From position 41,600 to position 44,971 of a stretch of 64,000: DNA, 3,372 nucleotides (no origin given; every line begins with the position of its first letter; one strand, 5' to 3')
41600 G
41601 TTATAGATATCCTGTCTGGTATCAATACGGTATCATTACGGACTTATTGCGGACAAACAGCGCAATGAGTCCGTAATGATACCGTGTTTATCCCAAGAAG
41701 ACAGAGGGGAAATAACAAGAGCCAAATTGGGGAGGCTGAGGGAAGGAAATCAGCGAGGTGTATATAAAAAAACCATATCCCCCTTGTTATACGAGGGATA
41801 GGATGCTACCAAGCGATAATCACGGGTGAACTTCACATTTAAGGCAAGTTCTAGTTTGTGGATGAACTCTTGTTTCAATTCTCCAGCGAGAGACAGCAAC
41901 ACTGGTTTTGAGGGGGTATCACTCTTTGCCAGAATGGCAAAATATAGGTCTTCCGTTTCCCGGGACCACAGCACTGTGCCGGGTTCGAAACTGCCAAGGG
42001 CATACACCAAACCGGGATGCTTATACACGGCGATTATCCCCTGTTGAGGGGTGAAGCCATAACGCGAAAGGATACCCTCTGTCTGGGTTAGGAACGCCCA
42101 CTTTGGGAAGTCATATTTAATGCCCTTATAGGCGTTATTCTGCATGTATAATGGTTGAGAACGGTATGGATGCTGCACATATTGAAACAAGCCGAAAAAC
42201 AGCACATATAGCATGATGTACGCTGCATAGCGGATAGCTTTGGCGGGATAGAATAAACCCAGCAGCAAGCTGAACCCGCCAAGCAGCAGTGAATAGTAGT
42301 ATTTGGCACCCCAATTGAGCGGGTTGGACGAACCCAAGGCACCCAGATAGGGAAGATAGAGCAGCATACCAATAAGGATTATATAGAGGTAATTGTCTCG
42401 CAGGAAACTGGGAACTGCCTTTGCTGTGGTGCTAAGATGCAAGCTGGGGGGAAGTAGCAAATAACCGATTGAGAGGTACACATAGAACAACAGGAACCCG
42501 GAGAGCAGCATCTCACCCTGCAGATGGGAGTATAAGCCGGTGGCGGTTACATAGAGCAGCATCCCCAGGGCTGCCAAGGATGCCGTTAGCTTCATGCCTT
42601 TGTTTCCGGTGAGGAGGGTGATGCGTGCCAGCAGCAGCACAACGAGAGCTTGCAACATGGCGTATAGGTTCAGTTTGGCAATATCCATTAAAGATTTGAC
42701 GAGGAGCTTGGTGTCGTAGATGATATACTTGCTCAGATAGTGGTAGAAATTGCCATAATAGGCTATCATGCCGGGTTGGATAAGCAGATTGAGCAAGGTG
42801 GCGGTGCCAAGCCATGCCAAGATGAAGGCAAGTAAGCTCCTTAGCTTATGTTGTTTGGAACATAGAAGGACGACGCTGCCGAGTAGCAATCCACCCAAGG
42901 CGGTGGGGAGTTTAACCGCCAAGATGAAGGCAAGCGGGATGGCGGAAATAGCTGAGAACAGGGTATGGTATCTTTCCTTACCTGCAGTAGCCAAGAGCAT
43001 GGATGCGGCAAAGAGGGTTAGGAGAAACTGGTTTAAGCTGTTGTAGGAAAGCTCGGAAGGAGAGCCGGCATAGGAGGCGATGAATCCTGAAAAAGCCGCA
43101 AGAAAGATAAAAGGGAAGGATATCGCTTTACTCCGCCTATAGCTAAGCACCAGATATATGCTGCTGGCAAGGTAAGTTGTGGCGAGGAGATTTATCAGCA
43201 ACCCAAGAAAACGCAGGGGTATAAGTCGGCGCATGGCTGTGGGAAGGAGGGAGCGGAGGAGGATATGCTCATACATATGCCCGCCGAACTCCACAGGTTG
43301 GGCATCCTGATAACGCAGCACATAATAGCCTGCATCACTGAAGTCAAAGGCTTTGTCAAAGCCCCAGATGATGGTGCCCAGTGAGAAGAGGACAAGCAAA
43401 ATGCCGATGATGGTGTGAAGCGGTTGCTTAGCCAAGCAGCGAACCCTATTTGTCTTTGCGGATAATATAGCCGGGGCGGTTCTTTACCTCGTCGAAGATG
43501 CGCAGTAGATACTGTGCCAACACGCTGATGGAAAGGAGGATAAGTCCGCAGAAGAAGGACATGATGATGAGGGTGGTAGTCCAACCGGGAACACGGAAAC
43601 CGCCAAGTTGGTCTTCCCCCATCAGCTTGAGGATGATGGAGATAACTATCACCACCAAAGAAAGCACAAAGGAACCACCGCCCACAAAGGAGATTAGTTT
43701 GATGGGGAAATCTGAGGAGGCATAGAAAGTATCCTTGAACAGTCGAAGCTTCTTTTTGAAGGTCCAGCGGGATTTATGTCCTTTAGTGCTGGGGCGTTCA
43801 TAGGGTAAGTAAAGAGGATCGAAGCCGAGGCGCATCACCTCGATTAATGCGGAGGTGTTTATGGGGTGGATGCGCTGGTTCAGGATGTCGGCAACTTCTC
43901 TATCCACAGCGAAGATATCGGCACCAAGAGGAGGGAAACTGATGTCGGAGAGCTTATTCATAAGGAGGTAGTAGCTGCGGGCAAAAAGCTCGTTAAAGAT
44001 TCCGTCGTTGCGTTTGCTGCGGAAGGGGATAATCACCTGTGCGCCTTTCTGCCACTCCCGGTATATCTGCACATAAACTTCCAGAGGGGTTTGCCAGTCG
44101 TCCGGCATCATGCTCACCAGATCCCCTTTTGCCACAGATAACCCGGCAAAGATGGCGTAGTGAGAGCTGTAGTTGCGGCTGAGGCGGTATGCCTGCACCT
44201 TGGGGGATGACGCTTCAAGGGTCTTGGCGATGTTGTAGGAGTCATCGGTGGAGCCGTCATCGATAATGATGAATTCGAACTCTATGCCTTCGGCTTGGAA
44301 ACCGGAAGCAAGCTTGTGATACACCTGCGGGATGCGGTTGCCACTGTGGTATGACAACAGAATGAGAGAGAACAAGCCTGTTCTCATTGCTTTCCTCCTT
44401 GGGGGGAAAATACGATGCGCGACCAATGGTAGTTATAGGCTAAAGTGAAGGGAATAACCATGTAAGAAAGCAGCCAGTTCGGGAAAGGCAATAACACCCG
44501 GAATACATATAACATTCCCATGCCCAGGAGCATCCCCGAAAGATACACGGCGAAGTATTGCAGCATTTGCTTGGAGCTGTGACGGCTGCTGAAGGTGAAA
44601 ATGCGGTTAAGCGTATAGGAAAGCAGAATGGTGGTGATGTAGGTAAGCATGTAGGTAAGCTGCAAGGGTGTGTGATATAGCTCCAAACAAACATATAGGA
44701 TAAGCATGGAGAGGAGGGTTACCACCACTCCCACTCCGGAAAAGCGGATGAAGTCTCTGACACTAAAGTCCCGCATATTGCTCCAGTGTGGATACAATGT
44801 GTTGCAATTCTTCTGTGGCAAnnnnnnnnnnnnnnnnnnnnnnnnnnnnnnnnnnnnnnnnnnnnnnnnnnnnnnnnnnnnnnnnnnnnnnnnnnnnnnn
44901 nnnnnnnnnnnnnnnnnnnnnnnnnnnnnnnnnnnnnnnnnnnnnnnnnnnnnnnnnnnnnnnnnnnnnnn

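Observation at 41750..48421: Gtr-like glycosylation system for an unusually N-acylated 3-amino-3,6-dideoxyhexose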

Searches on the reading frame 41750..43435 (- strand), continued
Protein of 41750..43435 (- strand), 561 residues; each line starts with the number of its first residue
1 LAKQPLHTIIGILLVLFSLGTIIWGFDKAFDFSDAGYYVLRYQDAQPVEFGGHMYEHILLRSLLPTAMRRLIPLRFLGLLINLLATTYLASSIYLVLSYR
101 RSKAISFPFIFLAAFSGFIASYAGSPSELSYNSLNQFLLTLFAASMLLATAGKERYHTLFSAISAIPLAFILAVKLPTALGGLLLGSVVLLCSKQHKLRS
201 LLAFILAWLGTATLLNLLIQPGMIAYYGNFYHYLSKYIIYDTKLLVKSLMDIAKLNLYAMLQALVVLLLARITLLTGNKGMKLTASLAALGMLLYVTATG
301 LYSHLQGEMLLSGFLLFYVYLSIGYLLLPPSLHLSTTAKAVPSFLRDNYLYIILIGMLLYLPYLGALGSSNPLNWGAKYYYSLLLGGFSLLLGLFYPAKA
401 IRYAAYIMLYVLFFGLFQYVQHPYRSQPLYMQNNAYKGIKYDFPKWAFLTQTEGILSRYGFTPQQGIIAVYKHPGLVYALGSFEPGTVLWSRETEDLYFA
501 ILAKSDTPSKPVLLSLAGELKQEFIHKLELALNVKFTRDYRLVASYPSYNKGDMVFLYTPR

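Call 85: find_encoding_contigs(protein=P0019, flank=7000, max_places=1)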
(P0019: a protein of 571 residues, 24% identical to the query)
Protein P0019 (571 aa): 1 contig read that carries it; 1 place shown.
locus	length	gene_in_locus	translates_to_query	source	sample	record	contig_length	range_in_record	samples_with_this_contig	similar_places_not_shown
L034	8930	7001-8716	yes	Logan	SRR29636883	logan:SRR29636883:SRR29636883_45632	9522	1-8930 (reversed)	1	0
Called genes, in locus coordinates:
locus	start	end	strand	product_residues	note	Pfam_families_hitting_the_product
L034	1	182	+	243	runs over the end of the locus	PF08241:Methyltransf_11 (weak)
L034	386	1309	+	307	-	PF00535:Glycos_transf_2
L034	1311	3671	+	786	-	PF00155:Aminotran_1_2, PF01071:GARS_A (weak), PF13535:ATP-grasp_4 (weak), PF18603:LAL_C2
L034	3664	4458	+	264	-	-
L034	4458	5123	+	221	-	PF05175:MTS (weak), PF13847:Methyltransf_31, PF08241:Methyltransf_11 (weak), PF08242:Methyltransf_12 (weak), PF13649:Methyltransf_25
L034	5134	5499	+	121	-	PF00892:EamA (weak)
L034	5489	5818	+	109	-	-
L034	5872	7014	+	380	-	PF01041:DegT_DnrJ_EryC1, PF00155:Aminotran_1_2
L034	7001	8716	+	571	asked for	-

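Call 86: search_protein_representatives(alignment_id=A1)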
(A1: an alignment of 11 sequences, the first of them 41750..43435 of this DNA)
Query: 11 sequences, 563 profile positions. Proteins with E-value up to 0.001 (for the whole library): 1171; up to 1e-10: 556; up to 1e-30: 78. The best 150 are listed.
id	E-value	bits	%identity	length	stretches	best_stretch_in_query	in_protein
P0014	1.8e-257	871.9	-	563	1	1-561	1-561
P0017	1.3e-231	786.5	-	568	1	1-562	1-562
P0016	2.1e-228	775.9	-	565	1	4-561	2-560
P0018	4.5e-223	758.4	-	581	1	1-562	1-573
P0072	3.7e-182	623.3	-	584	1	9-561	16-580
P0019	8.5e-180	615.5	-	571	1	4-562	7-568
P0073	2.0e-160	551.6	-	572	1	1-561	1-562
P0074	8.1e-134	463.7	-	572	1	3-562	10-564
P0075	1.9e-130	452.6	-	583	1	4-561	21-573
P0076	2.1e-130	452.5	-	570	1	7-561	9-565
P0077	2.1e-127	442.6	-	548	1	22-562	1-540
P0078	2.1e-119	416.2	-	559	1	9-561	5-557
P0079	1.6e-117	409.9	-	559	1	14-550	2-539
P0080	3.4e-112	392.3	-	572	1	22-562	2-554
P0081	7.6e-106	371.4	-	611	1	6-561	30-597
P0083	5.8e-60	219.9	-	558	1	10-545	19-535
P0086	1.5e-53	198.7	-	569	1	6-562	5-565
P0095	3.8e-44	167.7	-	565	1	13-560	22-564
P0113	9.1e-36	140.0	-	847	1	1-561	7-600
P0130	4.8e-33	131.0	-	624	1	5-495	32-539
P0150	3.2e-30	121.7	-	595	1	7-493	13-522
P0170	1.8e-28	116.0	-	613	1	10-530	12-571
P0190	2.2e-26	109.1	-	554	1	9-541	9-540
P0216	7.8e-25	103.9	-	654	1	7-502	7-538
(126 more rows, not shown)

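Call 87: search_protein_families(library=pfam, proteins=[P0072, P0083, P0086, P0095, P0113, P0130, P0150, P0170, P0190, P0216], max_evalue=0.01)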
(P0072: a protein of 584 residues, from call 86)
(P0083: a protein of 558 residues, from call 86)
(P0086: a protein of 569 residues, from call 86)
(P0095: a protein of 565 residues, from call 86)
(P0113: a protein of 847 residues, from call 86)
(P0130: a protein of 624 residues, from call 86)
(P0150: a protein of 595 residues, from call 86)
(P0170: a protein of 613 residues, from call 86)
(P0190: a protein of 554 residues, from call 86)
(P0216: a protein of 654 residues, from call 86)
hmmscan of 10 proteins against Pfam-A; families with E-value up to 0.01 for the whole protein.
P0072 (584 aa): 0 families

P0083 (558 aa): 1 family
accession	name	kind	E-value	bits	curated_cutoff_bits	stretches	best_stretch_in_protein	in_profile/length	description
PF13231.12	PMT_2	-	2e-05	25.3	26.1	1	67-222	9-156/160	Dolichyl-phosphate-mannose-protein mannosyltransferase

P0086 (569 aa): 1 family
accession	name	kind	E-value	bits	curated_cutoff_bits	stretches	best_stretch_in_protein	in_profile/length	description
PF03694.18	Erg28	-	2.8e-05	24.7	22.2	1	281-335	29-87/111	Erg28 like protein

P0095 (565 aa): 0 families

P0113 (847 aa): 1 family
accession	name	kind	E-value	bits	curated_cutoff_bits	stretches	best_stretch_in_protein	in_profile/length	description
PF03629.24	SASA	-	2.2e-65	220.9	24.8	1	607-833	2-225/226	Carbohydrate esterase, sialic acid-specific acetylesterase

P0130 (624 aa): 0 families

P0150 (595 aa): 0 families

P0170 (613 aa): 1 family
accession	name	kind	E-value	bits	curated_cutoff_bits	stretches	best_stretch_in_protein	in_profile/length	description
PF04647.20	AgrB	-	0.0055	16.5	23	1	283-392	52-154/185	Accessory gene regulator B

P0190 (554 aa): 0 families

P0216 (654 aa): 0 families

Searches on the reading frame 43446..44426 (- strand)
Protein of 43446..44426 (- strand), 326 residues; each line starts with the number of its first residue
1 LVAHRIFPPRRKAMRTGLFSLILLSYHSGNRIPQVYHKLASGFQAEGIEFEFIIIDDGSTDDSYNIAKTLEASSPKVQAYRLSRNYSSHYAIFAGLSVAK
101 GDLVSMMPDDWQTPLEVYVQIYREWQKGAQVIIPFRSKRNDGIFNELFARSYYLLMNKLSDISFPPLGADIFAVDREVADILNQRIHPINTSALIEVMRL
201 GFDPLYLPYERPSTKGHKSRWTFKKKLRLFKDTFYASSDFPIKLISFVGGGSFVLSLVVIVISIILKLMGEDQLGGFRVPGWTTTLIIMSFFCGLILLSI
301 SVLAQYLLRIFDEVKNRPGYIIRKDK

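Call 4: search_protein_families(library=pfam, proteins=[window:43446-44426:-], max_evalue=0.01)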
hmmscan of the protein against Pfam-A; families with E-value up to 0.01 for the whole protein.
window:43446-44426:- (326 aa): 2 families
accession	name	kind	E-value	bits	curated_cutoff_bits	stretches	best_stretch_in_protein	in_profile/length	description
PF00535.33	Glycos_transf_2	-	5.7e-16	59.4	23.3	1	20-151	1-130/168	Glycosyl transferase family 2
PF10111.15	Glyco_tranf_2_2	-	0.0046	16.9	27.3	1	49-110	29-91/276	Glycosyltransferase like family 2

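Call 5: search_protein_families(library=ncbifam, proteins=[window:43446-44426:-], max_evalue=0.01)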
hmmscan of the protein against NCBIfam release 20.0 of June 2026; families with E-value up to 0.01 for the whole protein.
window:43446-44426:- (326 aa): 10 families
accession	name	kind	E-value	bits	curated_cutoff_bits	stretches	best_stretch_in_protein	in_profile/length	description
NF047588.1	GlcsyltransPgfSStrep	equivalog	1.6e-40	139.2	500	1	21-324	5-304/308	glycosyltransferase PgfS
NF007986.1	PRK10714.1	equivalog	1.6e-27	96.3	529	1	20-324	9-310/316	undecaprenyl-phosphate 4-deoxy-4-formamido-L-arabinose transferase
NF007482.0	PRK10073.1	equivalog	9.5e-09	34.7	423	1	18-112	7-97/334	glycosyltransferase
NF038302.1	EPS_HpsE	equivalog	1.9e-08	33.7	300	1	19-119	3-104/307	hormogonium polysaccharide biosynthesis glycosyltransferase HpsE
TIGR03937.1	PgaC_IcaA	equivalog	5e-06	25.7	422.3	1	18-107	46-132/407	poly-beta-1,6-N-acetyl-D-glucosamine synthase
NF047683.1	TeichurnBiosyTuaG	equivalog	7e-06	25.9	400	1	18-110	7-96/252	teichuronic acid biosynthesis protein TuaG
NF041875.1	EPS_EpsD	equivalog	0.00017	21.1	370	1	21-120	3-99/325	exopolysaccharide biosynthesis glycosyltransferase EpsD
NF053739.1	GlytfEpsEBac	equivalog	0.0023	17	450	1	49-106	30-88/265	glycosyltransferase EpsE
TIGR04009.1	wcaE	equivalog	0.005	16.1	369.2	1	18-71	2-55/248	colanic acid biosynthesis glycosyltransferase WcaE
NF050050.1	ProtGlycPglI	equivalog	0.008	15.6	500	0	45-130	27-113/306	GalNAc(5)-diNAcBac-PP-undecaprenol beta-1,3-glucosyltransferase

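Call 70: search_solved_structures(query=window:43446-44387:-, max_evalue=0.00001)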
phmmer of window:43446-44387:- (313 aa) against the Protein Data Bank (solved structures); distinct sequences matched with E-value up to 0.00001: 9.
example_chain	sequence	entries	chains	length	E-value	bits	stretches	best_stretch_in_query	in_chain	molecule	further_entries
5ekp_C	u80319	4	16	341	1.9e-30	109.9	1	6-309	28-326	Uncharacterized glycosyltransferase sll0501 | Glycosyltransferase sll0501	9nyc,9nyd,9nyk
9nye_A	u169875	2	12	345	2e-30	109.8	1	6-309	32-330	Glycosyltransferase sll0501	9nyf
5eke_A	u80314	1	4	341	2.5e-30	109.5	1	6-309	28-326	Uncharacterized glycosyltransferase sll0501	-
9hwj_A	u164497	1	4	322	1.1e-25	94.2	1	7-310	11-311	Undecaprenyl-phosphate 4-deoxy-4-formamido-L-arabinose transferase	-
9bhc_C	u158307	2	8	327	4.1e-25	92.3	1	7-310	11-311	Undecaprenyl-phosphate 4-deoxy-4-formamido-L-arabinose transferase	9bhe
8vxh_A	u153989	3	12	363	5.7e-25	91.9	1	7-310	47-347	Undecaprenyl-phosphate 4-deoxy-4-formamido-L-arabinose transferase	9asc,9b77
5mlz_A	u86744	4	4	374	4.3e-09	39.7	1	7-213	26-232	Dolichol monophosphate mannose synthase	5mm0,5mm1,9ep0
8vh7_A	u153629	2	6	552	9.5e-06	28.7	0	35-96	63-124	Heparosan synthase B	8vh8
8viw_A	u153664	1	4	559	9.6e-06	28.7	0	35-96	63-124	Heparosan synthase B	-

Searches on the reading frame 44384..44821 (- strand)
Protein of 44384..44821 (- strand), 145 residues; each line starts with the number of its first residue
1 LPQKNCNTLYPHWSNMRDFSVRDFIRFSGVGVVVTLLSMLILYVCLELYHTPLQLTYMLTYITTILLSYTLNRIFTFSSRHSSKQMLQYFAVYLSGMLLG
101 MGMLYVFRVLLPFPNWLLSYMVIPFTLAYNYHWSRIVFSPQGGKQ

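Call 4: search_protein_families(library=pfam, proteins=[window:44384-44821:-], max_evalue=0.01)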
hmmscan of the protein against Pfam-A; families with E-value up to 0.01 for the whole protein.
window:44384-44821:- (145 aa): 1 family
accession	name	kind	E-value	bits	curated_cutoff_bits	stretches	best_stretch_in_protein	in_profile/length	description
PF04138.20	GtrA_DPMS_TM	-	2.7e-17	63.5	26.1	1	26-137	1-115/117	GtrA/DPMS, transmembrane domain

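Call 5: search_protein_families(library=ncbifam, proteins=[window:44384-44821:-], max_evalue=0.01)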
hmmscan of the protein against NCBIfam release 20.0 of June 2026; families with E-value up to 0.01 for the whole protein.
window:44384-44821:- (145 aa): 0 families
